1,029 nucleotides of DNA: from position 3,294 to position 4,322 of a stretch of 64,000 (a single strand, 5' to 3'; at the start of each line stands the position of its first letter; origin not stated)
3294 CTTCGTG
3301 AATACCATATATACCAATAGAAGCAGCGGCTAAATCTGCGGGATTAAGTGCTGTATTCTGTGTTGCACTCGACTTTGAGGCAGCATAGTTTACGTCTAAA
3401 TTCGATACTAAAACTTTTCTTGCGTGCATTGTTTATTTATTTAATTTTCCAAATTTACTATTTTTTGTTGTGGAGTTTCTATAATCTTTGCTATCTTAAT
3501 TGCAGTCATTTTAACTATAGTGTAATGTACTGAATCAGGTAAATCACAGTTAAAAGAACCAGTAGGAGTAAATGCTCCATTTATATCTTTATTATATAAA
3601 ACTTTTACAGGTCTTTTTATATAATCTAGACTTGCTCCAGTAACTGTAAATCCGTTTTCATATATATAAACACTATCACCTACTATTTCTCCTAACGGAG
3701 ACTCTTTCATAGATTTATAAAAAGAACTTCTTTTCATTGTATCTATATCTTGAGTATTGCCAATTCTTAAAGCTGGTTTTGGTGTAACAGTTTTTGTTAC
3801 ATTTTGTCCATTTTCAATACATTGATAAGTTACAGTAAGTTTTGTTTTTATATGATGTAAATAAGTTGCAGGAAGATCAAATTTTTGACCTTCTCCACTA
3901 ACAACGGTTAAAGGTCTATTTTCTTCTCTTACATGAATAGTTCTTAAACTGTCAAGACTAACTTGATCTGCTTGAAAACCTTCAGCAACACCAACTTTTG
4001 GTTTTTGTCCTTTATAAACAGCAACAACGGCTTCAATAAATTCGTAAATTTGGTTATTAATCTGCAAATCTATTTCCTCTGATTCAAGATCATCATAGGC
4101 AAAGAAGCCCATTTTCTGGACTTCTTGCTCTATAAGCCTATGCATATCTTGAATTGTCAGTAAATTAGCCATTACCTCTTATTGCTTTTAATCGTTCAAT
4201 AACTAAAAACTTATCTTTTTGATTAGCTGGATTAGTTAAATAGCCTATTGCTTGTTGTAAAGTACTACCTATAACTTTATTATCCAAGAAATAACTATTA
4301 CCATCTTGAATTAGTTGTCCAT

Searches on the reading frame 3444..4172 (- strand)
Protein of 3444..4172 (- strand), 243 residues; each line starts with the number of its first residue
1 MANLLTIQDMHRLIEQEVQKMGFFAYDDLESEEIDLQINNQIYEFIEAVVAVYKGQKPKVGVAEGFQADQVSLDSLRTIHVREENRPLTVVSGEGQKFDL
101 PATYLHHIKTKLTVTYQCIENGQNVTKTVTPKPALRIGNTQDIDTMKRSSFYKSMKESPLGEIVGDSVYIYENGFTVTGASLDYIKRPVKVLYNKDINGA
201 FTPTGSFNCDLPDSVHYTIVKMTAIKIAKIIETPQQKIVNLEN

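Call 31: search_protein_families(library=phrogs, proteins=[window:3444-4172:-], max_evalue=0.001)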
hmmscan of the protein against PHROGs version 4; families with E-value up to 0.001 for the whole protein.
window:3444-4172:- (243 aa): 1 family
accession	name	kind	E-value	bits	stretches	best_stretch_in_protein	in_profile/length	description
phrog_15924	-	unknown function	9.6e-08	32.9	1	6-234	2-220/235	-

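Call 80: search_protein_families(library=pfam, proteins=[window:3444-4172:-], max_evalue=0.001)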
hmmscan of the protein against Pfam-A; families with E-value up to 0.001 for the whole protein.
window:3444-4172:- (243 aa): 0 families
